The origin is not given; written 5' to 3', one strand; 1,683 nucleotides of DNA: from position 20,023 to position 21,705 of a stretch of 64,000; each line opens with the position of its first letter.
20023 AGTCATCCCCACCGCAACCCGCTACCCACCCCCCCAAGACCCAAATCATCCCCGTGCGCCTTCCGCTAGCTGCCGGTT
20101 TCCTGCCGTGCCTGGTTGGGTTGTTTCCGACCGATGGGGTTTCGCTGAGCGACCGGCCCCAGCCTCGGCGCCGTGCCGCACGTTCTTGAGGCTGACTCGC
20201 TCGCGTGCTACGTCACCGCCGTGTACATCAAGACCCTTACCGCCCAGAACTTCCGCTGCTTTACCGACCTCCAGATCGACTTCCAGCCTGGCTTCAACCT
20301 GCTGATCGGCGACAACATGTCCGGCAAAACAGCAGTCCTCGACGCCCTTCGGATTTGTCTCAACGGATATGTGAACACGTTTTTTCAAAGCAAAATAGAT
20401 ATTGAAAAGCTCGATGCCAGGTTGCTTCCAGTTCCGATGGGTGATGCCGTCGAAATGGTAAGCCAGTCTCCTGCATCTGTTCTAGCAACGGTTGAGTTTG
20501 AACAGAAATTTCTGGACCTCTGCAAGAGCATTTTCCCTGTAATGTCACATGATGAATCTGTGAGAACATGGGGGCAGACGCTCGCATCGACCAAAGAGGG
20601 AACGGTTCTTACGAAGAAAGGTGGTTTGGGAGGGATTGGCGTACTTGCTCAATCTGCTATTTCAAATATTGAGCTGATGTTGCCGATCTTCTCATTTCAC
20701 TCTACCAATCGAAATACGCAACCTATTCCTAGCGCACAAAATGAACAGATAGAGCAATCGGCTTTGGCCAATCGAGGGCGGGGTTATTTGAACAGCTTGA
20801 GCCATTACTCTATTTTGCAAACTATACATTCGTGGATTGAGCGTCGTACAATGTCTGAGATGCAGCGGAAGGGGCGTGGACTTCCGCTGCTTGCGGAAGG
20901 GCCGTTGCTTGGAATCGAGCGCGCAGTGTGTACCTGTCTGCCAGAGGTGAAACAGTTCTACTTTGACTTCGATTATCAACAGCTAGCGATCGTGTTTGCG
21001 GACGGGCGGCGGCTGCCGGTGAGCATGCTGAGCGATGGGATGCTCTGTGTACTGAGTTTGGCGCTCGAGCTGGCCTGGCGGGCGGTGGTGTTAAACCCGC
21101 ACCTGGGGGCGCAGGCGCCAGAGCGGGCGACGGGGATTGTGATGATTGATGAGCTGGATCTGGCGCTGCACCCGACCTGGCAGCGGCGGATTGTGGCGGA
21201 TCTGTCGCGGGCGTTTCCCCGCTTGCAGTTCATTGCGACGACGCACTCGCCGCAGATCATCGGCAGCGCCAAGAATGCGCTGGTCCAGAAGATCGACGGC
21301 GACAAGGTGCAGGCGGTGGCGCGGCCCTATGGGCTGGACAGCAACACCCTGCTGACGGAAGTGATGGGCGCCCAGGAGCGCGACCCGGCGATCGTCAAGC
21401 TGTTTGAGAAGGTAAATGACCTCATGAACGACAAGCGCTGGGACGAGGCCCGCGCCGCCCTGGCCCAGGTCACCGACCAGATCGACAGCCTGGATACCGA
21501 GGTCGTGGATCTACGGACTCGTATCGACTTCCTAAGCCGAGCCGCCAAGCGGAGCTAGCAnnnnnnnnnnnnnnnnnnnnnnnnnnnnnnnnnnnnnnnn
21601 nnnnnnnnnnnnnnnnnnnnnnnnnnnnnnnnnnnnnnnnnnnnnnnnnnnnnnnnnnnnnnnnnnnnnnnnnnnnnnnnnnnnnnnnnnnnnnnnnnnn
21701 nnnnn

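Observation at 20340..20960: Sharp low-GC patch confined to the middle of the ATPase gene (mosaic gene)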

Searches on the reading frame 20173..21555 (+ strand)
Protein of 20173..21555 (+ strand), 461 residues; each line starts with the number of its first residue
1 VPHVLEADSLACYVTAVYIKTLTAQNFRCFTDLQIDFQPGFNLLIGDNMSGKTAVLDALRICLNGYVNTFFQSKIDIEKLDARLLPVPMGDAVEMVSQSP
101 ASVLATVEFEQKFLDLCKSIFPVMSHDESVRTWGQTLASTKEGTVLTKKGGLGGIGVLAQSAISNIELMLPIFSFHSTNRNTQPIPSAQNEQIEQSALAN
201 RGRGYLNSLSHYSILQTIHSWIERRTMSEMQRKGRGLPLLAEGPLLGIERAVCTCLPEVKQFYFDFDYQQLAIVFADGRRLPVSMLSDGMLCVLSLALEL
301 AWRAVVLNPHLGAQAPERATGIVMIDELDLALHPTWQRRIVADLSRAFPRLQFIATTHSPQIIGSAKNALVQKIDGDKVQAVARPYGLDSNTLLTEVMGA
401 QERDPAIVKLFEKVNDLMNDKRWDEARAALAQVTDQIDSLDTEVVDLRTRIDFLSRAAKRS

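Call 7: search_protein_families(library=pfam, proteins=[window:20173-21555:+], max_evalue=0.1)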
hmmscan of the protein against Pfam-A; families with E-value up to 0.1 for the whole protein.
window:20173-21555:+ (461 aa): 7 families
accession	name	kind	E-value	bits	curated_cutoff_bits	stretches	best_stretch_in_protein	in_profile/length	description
PF13175.12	AAA_15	-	7.1e-22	79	32.1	2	18-82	2-65/374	AAA ATPase domain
PF13304.12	AAA_21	-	9.1e-18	65.8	27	2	274-363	226-303/304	AAA domain, putative AbiEii toxin, Type IV TA system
PF02463.25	SMC_N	-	5.3e-15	55.9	40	2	18-65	1-50/220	RecF/RecN/SMC N terminal domain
PF13476.12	AAA_23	-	1.9e-14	55.2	27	1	22-97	2-69/201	AAA domain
PF11398.14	DUF2813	-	0.00019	21.4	21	1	24-68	8-51/372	Protein of unknown function (DUF2813)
PF13555.12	AAA_29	-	0.00034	20.8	27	1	25-64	7-47/61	P-loop containing region of AAA domain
PF13514.12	AAA_27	-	0.0011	19.1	22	1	19-63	3-50/206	AAA domain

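Call 8: search_protein_families(library=padloc, proteins=[window:20173-21555:+], max_evalue=0.1)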
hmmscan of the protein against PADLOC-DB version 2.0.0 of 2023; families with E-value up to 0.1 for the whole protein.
window:20173-21555:+ (461 aa): 160 families (the best 25 are shown)
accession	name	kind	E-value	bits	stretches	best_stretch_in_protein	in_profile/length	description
PDLC00278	PtuA1|PtuA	-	1.4e-97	325.8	1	18-453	2-427/436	AAA ATPase domain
PDLC00277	PtuA1|PtuA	-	3.2e-86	288.2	1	19-440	3-405/423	AAA ATPase domain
PDLC00271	PtuA1|PtuA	-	1.1e-79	267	1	18-459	2-419/421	AAA ATPase domain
PDLC00298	PtuA1|PtuA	-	2e-79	265.6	1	18-453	2-416/423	AAA ATPase domain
PDLC00310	PtuA1|PtuA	-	3.5e-78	261.7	1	19-429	3-407/443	AAA ATPase domain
PDLC00275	PtuA1|PtuA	-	9.2e-71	237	1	160-449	44-338/348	AAA ATPase domain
PDLC02913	ATPase_I-A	-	2.2e-57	193.3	2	248-453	294-502/508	-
PDLC00311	PtuA1|PtuA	-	1.6e-55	186.9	1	19-451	3-447/455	AAA ATPase domain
PDLC00267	PtuA1|PtuA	-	3.4e-55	185.9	1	19-446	3-417/438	AAA ATPase domain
PDLC00299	PtuA1|PtuA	-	2.3e-53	180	2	248-453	307-521/535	AAA ATPase domain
PDLC00284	PtuA1|PtuA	-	2.9e-50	169.6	2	274-452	348-535/545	AAA ATPase domain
PDLC00272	PtuA1|PtuA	-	2.2e-47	160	2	273-454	253-443/444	AAA ATPase domain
PDLC00286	PtuA1|PtuA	-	5.5e-46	155.1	1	168-455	7-283/289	AAA ATPase domain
PDLC00279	PtuA1|PtuA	-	3.7e-38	129.8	2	277-456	226-412/416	AAA ATPase domain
PDLC00304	PtuA1|PtuA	-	3.5e-37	126.6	1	16-452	9-429/444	AAA ATPase domain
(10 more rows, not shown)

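Call 9: search_protein_families(library=ncbifam, proteins=[window:20173-21555:+], max_evalue=0.1)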
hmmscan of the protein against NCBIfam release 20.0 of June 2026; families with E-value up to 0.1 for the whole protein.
window:20173-21555:+ (461 aa): 20 families
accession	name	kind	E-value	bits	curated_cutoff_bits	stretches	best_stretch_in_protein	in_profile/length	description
NF041760.1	PtuA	equivalog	2.4e-56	191.7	500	2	248-452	306-519/524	retron Ec78 anti-phage system effector ATPase PtuA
NF047739.1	antiphage_MADS3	equivalog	2.5e-12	46.7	420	2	19-61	2-43/427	methylation-associated defense system AAA family ATPase MAD3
TIGR00611.2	recf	equivalog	8.3e-11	41.6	172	1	19-65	1-47/339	DNA replication/repair protein RecF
NF003034.1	PRK03918.1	equivalog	3.1e-09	35.4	700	1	19-63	3-47/878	DNA double-strand break repair ATPase Rad50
NF038234.1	retron_eff_Eco8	equivalog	2e-08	33.3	250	2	320-373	273-332/679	retron Eco8 family effector endonuclease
NF002244.0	PRK01156.1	equivalog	1.3e-06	26.8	847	1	19-64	3-48/895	DNA double-strand break repair ATPase Rad50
NF045780.1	TrlF_fam_ATP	equivalog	2e-06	26.9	350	1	20-75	296-345/944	TrlF family AAA-like ATPase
TIGR00634.1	recN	equivalog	7.1e-06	25.2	407.85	1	19-66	2-49/563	DNA repair protein RecN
NF008121.0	PRK10869.1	equivalog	8.7e-06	24.5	418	1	21-65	4-48/553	DNA repair protein RecN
TIGR02169.1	SMC_prok_A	equivalog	1.4e-05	23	729.4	1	18-63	1-47/1165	chromosome segregation protein SMC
NF045487.1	ASRP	equivalog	1.5e-05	23.8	300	1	29-64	4-39/593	archaea-specific SMC-related protein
NF010680.0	PRK14079.1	equivalog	6e-05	22.2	386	1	19-70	3-54/349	recombination protein F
NF002572.0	PRK02224.1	equivalog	9.5e-05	20.9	1087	1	19-65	3-49/888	DNA double-strand break repair ATPase Rad50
NF053563.1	Rkd4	equivalog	0.00012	20.4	860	0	271-306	685-720/747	arcadin-4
NF041034.1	Rad50_Sulf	equivalog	0.00012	20.1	1000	1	19-60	3-44/872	DNA double-strand break repair ATPase Rad50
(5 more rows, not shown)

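Call 11: find_homologous_proteins(query=window:20221-21555:+)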
Query window:20221-21555:+ (445 aa): 889 proteins with E <= 0.001 among 8000 candidates; the best 120 are listed.
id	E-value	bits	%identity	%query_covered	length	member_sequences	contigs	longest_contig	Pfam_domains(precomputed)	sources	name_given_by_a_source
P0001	1.9e-293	990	100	100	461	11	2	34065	PF13175.13,PF13476.13,PF02463.26,PF13304.13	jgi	jgi:predicted ATP-binding protein involved in virulence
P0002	2.1e-180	618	67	100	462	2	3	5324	PF13175.13,PF13476.13,PF02463.26,PF13304.13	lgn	-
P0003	2.1e-175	602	65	100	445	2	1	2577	PF13175.13,PF13476.13,PF02463.26,PF13304.13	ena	-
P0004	9.3e-170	583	60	100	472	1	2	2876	PF13175.13,PF13476.13,PF02463.26,PF13304.13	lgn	-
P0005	5.2e-162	557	62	100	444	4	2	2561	PF13175.13,PF13476.13,PF02463.26,PF13304.13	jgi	-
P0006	4.3e-146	505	56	100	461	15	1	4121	PF13175.13,PF13476.13,PF02463.26,PF13304.13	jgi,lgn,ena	jgi:predicted ATP-binding protein involved in virulence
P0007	3.0e-144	499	56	100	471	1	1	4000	PF13175.13,PF13476.13,PF02463.26,PF13304.13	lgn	-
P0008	1.7e-131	457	73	65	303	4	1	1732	PF13175.13,PF13304.13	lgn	-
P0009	1.1e-116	408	77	55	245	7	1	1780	PF13175.13,PF13304.13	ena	-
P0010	1.4e-116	408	47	100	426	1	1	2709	PF13175.13,PF13476.13,PF02463.26,PF13304.13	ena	-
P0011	8.3e-111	389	47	100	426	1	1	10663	PF13175.13,PF13476.13,PF02463.26,PF13304.13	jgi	jgi:predicted ATP-binding protein involved in virulence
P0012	5.6e-109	383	46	99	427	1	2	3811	PF11398.15,PF13175.13,PF13476.13,PF02463.26,PF13304.13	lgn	-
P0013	1.6e-90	322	42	99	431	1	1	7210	PF13175.13,PF13476.13,PF02463.26,PF13304.13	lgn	-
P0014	2.1e-75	272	36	98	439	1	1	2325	PF13175.13,PF13476.13,PF02463.26,PF13304.13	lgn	-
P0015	3.4e-75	271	37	98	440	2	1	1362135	PF13175.13,PF13476.13,PF13555.13,PF02463.26,PF13304.13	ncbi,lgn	ncbi:MAG: AAA family ATPase [Polyangia bacterium]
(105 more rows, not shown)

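Call 15: find_encoding_contigs(protein=P0002, flank=5000, max_places=3)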
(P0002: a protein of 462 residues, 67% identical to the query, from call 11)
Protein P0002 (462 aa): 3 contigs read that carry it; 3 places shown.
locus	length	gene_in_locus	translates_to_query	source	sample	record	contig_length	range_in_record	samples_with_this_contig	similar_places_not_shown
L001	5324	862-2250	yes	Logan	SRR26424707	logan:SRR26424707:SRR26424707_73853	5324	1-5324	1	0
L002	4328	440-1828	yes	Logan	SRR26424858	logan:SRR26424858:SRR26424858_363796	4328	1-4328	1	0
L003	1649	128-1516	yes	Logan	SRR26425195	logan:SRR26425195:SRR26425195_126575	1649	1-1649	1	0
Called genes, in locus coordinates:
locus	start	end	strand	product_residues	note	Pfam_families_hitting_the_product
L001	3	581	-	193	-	?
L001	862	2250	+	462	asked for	PF02463:SMC_N, PF13175:AAA_15, PF13476:AAA_23, PF13175:AAA_15, PF13304:AAA_21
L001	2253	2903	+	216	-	-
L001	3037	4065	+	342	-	PF13175:AAA_15, PF13304:AAA_21, PF13175:AAA_15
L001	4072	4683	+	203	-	-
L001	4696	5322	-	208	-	?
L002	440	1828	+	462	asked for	PF02463:SMC_N, PF13175:AAA_15, PF13476:AAA_23, PF13175:AAA_15, PF13304:AAA_21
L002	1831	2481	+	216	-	-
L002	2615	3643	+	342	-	PF13175:AAA_15, PF13304:AAA_21, PF13175:AAA_15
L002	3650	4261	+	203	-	-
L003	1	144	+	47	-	?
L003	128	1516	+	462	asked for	PF02463:SMC_N, PF13175:AAA_15, PF13476:AAA_23, PF13175:AAA_15, PF13304:AAA_21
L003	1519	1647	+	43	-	?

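Call 16: find_encoding_contigs(protein=P0003, flank=5000, max_places=3)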
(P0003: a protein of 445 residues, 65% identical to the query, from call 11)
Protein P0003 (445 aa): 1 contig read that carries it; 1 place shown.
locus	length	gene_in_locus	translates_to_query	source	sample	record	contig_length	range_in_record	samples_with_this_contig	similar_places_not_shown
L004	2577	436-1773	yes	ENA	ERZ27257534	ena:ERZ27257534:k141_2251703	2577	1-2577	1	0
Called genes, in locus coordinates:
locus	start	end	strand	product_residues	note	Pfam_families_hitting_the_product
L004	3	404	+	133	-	?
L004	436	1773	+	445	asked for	PF02463:SMC_N, PF13175:AAA_15, PF13476:AAA_23, PF13175:AAA_15, PF13304:AAA_21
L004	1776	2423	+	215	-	-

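Call 17: find_encoding_contigs(protein=P0005, flank=5000, max_places=3)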
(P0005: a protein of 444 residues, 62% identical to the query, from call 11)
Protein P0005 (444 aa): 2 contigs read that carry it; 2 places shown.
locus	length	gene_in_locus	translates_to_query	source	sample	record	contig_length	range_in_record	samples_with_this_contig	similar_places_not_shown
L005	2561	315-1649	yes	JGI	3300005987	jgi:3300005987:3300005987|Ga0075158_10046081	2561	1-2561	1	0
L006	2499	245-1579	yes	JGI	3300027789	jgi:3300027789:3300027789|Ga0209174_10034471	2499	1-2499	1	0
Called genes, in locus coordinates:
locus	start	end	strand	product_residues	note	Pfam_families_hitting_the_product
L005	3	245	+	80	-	?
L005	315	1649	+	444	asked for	PF02463:SMC_N, PF13175:AAA_15, PF13476:AAA_23, PF13304:AAA_21, PF13175:AAA_15 (weak)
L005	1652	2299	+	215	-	-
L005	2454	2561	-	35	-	?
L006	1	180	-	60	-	?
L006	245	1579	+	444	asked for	PF02463:SMC_N, PF13175:AAA_15, PF13476:AAA_23, PF13304:AAA_21, PF13175:AAA_15 (weak)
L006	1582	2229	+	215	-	-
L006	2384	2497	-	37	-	?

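Call 18: find_encoding_contigs(protein=P0004, flank=5000, max_places=2)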
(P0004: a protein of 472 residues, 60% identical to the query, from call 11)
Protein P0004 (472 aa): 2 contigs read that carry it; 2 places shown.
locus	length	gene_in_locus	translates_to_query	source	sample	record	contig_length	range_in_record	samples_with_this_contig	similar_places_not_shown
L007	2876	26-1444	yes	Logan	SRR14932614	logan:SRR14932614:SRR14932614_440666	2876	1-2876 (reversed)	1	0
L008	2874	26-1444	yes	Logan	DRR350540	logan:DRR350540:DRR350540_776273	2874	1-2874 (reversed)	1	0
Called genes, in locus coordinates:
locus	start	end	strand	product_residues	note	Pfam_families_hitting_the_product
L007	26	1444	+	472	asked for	PF02463:SMC_N, PF13175:AAA_15, PF13476:AAA_23, PF13304:AAA_21, PF13175:AAA_15 (weak)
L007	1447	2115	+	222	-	-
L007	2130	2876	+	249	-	?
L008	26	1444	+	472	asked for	PF02463:SMC_N, PF13175:AAA_15, PF13476:AAA_23, PF13304:AAA_21, PF13175:AAA_15 (weak)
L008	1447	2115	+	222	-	-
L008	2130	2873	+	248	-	?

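Call 19: find_encoding_contigs(protein=P0006, flank=5000, max_places=2)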
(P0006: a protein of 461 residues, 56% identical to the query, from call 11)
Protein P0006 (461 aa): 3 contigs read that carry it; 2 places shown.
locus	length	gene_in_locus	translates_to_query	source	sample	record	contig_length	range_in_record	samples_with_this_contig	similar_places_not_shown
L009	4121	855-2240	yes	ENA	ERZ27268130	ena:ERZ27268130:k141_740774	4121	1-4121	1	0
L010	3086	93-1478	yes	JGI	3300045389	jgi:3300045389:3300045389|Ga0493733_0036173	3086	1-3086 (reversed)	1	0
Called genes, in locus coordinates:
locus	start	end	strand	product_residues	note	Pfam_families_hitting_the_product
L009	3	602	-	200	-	?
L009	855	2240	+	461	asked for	PF02463:SMC_N, PF13175:AAA_15, PF13476:AAA_23, PF13175:AAA_15 (weak), PF13304:AAA_21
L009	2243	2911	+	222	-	-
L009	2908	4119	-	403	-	?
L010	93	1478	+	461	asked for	PF02463:SMC_N, PF13175:AAA_15, PF13476:AAA_23, PF13175:AAA_15 (weak), PF13304:AAA_21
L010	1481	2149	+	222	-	-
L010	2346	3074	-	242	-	PF06505:XylR_N, PF02830:V4R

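Call 20: find_encoding_contigs(protein=P0007, flank=5000, max_places=2)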
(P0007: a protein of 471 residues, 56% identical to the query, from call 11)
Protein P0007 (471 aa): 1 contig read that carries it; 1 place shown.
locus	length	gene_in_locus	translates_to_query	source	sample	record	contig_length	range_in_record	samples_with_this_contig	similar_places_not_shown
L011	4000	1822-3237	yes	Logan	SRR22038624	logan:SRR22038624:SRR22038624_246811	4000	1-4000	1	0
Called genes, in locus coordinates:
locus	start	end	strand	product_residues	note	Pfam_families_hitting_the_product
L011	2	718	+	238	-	?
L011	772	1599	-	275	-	-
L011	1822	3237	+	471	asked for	PF02463:SMC_N, PF13175:AAA_15, PF13476:AAA_23, PF13304:AAA_21, PF13175:AAA_15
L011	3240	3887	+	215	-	-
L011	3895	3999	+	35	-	?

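Call 23: search_solved_structures(query=window:20221-21555:+, max_evalue=0.001, show_alignments=1)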
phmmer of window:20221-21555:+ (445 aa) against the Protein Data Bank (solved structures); distinct sequences matched with E-value up to 0.001: 28.
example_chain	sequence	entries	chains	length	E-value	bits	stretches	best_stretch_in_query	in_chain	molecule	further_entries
8ee4_A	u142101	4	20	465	2.7e-40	141.6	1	3-413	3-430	PtuA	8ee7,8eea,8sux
9vkz_A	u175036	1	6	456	1.1e-29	106.6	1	232-359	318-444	Retron Ec78 probable ATPase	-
9vh1_D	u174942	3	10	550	1.2e-29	106.5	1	232-360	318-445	Retron Ec78 probable ATPase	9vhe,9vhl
9kjx_B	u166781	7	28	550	1.6e-29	106.2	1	232-390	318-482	AAA family ATPase | Retron I-A effector PtuA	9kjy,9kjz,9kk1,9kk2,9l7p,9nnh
9nnk_C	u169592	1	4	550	2.2e-29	105.7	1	232-390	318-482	Retreon I-A effector PtuA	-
9u9y_A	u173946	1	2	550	3e-29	105.2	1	232-390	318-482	AAA family ATPase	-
9nnb_C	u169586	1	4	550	4.2e-29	104.8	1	232-390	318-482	Retron I-A effector PtuA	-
22bu_B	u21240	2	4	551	7.9e-25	90.7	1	219-392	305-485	AAA family ATPase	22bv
9n69_A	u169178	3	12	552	7.1e-24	87.5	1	239-361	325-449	AAA family ATPase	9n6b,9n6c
22et_E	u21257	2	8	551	1e-23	87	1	219-392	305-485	PtuA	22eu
9e8z_C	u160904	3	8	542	3.2e-23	85.4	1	258-435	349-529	Retron Ec83 probable ATPase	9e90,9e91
9o4a_A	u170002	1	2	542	2.8e-21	79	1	258-435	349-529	Retron Ec83 probable ATPase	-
4nci_A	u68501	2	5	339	1.9e-07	33.4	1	3-48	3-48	DNA double-strand break repair Rad50 ATPase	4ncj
3qkt_A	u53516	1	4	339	7.3e-07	31.5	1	3-48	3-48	DNA double-strand break repair rad50 ATPase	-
3qku_A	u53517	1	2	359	8.4e-07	31.3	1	3-48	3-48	DNA double-strand break repair rad50 ATPase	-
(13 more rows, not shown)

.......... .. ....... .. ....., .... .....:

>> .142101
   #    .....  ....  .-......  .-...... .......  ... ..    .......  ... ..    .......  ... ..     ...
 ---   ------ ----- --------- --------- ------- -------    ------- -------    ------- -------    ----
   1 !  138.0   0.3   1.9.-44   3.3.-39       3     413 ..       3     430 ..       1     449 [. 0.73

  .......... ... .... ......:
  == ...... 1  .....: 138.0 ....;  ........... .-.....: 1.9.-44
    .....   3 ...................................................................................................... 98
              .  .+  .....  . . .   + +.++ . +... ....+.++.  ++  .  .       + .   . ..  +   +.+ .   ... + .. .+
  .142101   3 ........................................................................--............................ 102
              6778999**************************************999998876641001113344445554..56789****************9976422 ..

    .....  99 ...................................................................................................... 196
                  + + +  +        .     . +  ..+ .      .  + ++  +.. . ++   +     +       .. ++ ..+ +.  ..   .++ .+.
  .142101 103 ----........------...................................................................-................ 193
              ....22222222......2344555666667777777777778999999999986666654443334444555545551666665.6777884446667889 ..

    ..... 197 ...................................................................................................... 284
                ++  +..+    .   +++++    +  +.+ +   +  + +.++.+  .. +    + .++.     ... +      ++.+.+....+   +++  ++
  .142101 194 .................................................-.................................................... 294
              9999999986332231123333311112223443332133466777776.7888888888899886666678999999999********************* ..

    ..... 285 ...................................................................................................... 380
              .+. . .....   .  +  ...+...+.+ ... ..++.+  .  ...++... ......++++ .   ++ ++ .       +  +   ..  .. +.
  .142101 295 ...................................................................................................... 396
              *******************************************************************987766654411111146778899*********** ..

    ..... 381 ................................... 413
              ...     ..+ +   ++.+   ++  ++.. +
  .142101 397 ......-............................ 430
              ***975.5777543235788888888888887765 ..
